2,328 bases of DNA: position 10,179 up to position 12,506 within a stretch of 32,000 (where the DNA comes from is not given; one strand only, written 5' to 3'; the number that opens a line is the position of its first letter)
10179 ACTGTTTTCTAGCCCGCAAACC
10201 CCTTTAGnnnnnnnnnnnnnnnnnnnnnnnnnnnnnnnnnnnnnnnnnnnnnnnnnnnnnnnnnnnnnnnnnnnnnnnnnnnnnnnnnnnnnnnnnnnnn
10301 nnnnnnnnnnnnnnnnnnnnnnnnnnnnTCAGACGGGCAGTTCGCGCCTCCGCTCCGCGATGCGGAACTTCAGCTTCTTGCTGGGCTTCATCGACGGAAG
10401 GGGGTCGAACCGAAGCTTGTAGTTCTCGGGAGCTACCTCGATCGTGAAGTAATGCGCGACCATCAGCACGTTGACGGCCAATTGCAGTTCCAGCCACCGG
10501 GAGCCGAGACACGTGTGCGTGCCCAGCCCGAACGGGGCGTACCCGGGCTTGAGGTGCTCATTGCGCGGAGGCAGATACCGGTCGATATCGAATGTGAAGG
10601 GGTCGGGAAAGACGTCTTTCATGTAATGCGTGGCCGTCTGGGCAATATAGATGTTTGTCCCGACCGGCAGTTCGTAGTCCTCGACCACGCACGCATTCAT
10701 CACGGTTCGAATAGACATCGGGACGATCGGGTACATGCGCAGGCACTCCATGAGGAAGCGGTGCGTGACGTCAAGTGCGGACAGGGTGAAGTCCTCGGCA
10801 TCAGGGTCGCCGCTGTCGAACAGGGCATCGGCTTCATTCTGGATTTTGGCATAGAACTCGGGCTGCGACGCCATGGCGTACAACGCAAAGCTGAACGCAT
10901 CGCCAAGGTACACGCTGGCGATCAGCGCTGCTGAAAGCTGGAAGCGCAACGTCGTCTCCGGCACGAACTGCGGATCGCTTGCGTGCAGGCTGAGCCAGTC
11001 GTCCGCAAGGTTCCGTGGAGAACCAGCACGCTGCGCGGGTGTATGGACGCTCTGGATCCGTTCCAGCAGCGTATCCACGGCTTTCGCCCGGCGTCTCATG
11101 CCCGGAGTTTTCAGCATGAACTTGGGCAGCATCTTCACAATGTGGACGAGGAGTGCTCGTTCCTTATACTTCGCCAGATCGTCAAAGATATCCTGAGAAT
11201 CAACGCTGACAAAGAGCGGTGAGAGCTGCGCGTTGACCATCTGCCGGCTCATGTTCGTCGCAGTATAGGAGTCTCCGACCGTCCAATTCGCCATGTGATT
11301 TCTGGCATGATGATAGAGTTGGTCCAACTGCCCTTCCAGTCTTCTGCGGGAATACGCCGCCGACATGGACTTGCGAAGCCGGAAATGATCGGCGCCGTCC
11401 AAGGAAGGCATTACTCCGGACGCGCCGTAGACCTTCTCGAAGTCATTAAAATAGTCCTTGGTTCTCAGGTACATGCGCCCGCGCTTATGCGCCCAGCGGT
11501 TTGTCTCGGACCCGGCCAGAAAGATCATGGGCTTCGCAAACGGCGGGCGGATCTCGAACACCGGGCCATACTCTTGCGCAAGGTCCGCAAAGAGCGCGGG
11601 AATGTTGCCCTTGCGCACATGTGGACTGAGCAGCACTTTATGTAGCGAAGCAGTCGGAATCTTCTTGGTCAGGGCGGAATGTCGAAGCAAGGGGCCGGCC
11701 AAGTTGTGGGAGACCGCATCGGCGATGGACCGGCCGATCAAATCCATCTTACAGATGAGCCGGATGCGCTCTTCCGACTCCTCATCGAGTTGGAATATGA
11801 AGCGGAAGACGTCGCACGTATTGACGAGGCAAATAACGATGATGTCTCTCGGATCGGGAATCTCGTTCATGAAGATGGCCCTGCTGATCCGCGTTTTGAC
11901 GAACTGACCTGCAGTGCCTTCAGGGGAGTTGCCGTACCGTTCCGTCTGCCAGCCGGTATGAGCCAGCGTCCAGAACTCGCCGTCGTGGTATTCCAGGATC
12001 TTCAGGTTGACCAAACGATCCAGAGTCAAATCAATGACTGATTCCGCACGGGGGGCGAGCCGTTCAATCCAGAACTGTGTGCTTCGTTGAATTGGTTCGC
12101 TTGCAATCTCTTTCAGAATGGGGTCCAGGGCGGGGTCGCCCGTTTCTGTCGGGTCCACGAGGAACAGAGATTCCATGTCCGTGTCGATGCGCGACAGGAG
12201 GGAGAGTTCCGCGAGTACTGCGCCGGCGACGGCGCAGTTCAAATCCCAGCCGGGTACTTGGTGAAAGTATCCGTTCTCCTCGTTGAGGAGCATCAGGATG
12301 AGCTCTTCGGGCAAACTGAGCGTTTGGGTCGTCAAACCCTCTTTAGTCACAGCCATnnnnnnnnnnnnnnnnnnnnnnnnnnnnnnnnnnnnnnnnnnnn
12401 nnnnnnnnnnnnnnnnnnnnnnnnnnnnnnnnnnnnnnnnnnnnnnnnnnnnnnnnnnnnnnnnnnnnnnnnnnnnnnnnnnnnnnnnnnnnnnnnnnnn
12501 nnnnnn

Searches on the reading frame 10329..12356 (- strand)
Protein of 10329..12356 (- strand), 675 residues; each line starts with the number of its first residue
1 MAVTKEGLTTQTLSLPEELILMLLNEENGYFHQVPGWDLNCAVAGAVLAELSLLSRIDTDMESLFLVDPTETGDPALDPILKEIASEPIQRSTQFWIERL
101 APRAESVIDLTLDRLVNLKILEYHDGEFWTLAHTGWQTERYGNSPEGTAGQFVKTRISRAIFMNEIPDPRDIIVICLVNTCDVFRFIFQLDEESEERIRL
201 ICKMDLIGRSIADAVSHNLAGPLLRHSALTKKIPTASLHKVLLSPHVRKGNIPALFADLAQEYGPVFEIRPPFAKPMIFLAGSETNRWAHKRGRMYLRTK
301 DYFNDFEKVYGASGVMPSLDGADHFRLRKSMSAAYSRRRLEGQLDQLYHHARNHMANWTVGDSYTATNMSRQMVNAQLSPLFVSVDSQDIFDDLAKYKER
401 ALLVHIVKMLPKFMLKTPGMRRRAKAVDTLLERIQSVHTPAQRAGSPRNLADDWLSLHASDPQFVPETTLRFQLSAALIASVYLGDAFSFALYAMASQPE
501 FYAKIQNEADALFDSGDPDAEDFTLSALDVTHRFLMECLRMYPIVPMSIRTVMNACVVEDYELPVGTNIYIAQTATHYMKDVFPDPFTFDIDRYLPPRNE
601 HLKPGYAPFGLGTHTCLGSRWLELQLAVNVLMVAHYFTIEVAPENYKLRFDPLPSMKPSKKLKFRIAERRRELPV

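Call 5: search_protein_families(library=pfam, proteins=[window:10329-12356:-])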
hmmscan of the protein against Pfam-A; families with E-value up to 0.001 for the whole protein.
window:10329-12356:- (675 aa): 2 families
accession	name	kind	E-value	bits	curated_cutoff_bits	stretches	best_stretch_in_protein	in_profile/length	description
PF00067.27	p450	-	7.8e-38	130.9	22.8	1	245-663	14-459/462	Cytochrome P450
PF05719.16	GPP34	-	9.6e-28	98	29.1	1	15-216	1-199/201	Golgi phosphoprotein 3 (GPP34)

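Call 40: search_protein_families(library=ncbifam, proteins=[window:10329-12356:-], max_evalue=0.00001)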
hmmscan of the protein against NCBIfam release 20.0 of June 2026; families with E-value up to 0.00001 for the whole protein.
window:10329-12356:- (675 aa): 4 families
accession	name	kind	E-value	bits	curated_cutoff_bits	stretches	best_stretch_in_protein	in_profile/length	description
NF045812.1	PentlenOxigase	equivalog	4.2e-21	75.3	800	1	322-670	89-441/444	pentalenene oxygenase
NF051859.1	AlbFlvMonOxTrpSyn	equivalog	3.6e-17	62.1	700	1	305-645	91-435/457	bifunctional albaflavenone monooxygenase/terpene synthase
NF050147.1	aminopyruv_ApyO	equivalog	5.3e-14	51.7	525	1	318-643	82-399/444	RiPP biosynthesis cytochrome P450 ApyO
TIGR04538.1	P450_cycloAA_1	subfamily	2.4e-07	30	500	1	518-632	245-361/395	cytochrome P450, cyclodipeptide synthase-associated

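Call 43: search_solved_structures(query=window:10329-12356:-, max_evalue=0.00001)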
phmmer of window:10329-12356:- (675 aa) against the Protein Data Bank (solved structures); distinct sequences matched with E-value up to 0.00001: 241 (the best 60 are shown).
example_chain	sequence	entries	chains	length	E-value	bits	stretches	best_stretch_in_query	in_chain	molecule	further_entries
7jj1_A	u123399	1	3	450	2.8e-19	72.3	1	254-652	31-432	Cytochrome P450 51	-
6mcw_A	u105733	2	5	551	2.9e-19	72.2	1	255-672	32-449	Cytochrome P450 51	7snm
6mi0_A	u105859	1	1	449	3.1e-19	72.1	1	254-652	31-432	Cytochrome P450 51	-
7wzl_A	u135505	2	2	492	3.3e-19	72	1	297-642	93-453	Putative cytochrome P450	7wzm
7f3w_A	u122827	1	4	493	5e-19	71.4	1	327-670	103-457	cytochrome P450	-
7f3h_A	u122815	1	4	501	9.2e-19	70.6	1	327-670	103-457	Bifunctional cytochrome P450/NADPH--P450 reductase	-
2ve3_A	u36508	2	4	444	1.2e-17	66.9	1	260-663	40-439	PUTATIVE CYTOCHROME P450 120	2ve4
6q2c_A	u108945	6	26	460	4.6e-17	65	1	257-644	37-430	Obtusifoliol 14alphademethylase | Obtusifoliol 14alphademethylase, putative | sterol 14a-demethylase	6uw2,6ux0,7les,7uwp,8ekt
8x1w_A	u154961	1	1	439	1.1e-16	63.7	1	247-666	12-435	Taxadiene 5-alpha hydroxylase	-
8x3e_A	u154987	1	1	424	5.1e-16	61.5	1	255-665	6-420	Taxadiene 5-alpha hydroxylase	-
6n6q_A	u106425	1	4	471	2.3e-14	56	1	418-667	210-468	Cytochrome P450 (CYP102L1)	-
6l8i_A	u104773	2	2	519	4.8e-14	55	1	466-673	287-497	Protein LUTEIN DEFICIENT 5, chloroplastic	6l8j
6j94_A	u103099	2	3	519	5e-14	54.9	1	466-673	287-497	Protein LUTEIN DEFICIENT 5, chloroplastic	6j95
7tef_A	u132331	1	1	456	5e-14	54.9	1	447-647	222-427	Cytochrome P450 51B1 Cyp51B1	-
3k9v_A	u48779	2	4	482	5.2e-14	54.9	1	482-664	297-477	1,25-dihydroxyvitamin D(3) 24-hydroxylase, mitochondrial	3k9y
5veu_A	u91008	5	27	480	9.2e-14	54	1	485-669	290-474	Cytochrome P450 3A5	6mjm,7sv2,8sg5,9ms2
7lad_A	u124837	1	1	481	9.2e-14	54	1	485-669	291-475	Cytochrome P450 3A5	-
6c93_A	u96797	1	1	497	1.9e-13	53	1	465-644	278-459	Cytochrome P450 4B1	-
5t6q_A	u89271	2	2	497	4.7e-13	51.7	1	486-644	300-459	Cytochrome P450 4B1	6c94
1u13_A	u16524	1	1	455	1.1e-12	50.4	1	274-648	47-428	Cytochrome P450 51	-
1x8v_A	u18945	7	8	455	1.2e-12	50.4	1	274-648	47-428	Cytochrome P450 51 | STEROL 14ALPHA-DEMETHYLASE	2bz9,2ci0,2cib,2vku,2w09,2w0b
1e9x_A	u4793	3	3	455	1.4e-12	50.1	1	274-647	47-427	CYTOCHROME P450 51-LIKE RV0764C | CYTOCHROME P450 51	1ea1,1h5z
2w0a_A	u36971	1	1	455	1.6e-12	50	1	274-648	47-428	CYTOCHROME P450 51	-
2q9f_A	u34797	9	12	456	1.7e-12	49.9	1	488-633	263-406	Cytochrome P450 46A1 | Cholesterol 24-hydroxylase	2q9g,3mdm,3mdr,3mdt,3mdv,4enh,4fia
5vcd_A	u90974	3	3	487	3.4e-12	48.9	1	485-665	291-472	Cytochrome P450 3A4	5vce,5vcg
9yk4_A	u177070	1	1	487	4.3e-12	48.5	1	485-665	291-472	Cytochrome P450 3A4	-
4d6z_A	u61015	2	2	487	4.8e-12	48.4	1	485-665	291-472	CYTOCHROME P450 3A4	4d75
4ny4_A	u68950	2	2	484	5.6e-12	48.2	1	485-665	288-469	Cytochrome P450 3A4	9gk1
1w0e_A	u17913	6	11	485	5.6e-12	48.2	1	485-665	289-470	CYTOCHROME P450 3A4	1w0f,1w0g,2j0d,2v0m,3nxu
7lxl_A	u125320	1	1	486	5.6e-12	48.1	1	485-665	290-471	Cytochrome P450 3A4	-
1tqn_A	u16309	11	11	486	5.6e-12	48.1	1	485-665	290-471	cytochrome P450 3A4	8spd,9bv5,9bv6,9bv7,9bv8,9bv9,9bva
3tjs_A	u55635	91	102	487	5.6e-12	48.1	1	485-665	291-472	Cytochrome P450 3A4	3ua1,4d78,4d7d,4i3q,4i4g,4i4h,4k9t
6ma7_A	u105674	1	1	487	6e-12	48.1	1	485-665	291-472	Cytochrome P450 3A4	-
7kvk_A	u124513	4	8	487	1.1e-11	47.2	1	485-665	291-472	Cytochrome P450 3A4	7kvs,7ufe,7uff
3dbg_A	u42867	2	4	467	2.6e-11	46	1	303-649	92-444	Putative cytochrome P450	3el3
8gk3_A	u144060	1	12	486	2.8e-11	45.9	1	485-653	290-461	Cytochrome P450 3A7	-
7mk8_A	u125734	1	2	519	3.2e-11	45.7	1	485-653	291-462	Isoform 2 of Cytochrome P450 3A7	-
3c6g_A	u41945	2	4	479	3.5e-11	45.5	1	426-629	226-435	Cytochrome P450 2R1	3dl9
3czh_A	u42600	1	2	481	3.6e-11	45.5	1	427-629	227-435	Cytochrome P450 2R1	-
9njw_A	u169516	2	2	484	3.9e-11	45.3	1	490-651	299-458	Cytochrome P450, CYP11A1 | Ancestral Cytochrome P450 11A1 (CYP11A1)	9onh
9wat_A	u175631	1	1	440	9.5e-11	44.1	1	414-644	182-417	Cytochrome P450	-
8hkj_A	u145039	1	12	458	1.2e-10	43.7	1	449-670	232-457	Bifunctional cytochrome P450/NADPH--P450 reductase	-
4dvq_A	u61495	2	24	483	1.5e-10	43.5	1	490-663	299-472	Cytochrome P450 11B2, mitochondrial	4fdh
4zgx_A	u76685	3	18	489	1.5e-10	43.5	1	490-664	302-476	Cytochrome P450 11B2, mitochondrial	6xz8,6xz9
7m8v_A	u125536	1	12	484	1.5e-10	43.4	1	490-663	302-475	Cytochrome P450 11B2, mitochondrial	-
7m8i_A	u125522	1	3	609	2.4e-10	42.8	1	490-656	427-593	Adrenodoxin, Cytochrome P450 11B2, mitochondrial fusion enzyme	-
5vbu_A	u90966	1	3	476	3.9e-10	42.1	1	405-655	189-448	Cytochrome P450 21-hydroxylase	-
4y8w_A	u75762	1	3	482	4.1e-10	42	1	405-655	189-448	Cytochrome P450 21-hydroxylase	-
9wuk_A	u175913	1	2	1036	6.3e-10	41.4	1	254-659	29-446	bifunctional cytochrome P450/NADPH--P450 reductase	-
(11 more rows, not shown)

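Call 78: find_homologous_proteins(query=window:10329-12356:-, max_evalue=1e-10)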
Query window:10329-12356:- (675 aa): 2261 proteins with E <= 1e-10 among 8000 candidates; the best 120 are listed.
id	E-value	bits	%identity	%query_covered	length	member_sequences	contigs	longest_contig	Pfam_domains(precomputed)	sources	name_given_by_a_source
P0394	0.0e+0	1554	100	100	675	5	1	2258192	PF05719.17,PF00067.28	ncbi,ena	-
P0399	0.0e+0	1470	94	100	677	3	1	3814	PF05719.17,PF00067.28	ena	-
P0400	0.0e+0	1445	92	100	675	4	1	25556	PF05719.17,PF00067.28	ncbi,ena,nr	ncbi:MAG: cytochrome P450 [Nitrospira sp. SB0662_bin_26]|nr:cytochrome P450 [Nitrospira sp. SB0662_b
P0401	0.0e+0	1444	93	100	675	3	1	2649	PF05719.17,PF00067.28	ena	-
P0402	0.0e+0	1443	93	100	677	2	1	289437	PF05719.17,PF00067.28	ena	-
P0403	0.0e+0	1441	92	100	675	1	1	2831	PF05719.17,PF00067.28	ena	-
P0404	0.0e+0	1440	92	100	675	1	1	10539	PF05719.17,PF00067.28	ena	-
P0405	0.0e+0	1438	93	100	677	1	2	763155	PF05719.17,PF00067.28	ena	-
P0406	0.0e+0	1378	88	100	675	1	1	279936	PF05719.17,PF00067.28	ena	-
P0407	0.0e+0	1374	88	100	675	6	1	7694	PF05719.17,PF00067.28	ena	-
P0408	0.0e+0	1353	89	97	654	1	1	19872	PF05719.17,PF00067.28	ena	-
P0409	0.0e+0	1340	87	100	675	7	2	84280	PF05719.17,PF00067.28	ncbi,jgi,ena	-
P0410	0.0e+0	1329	87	97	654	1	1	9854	PF05719.17,PF00067.28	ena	-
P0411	0.0e+0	1313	84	100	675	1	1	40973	PF05719.17,PF00067.28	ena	-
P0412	0.0e+0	1297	82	100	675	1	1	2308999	PF05719.17,PF00067.28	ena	-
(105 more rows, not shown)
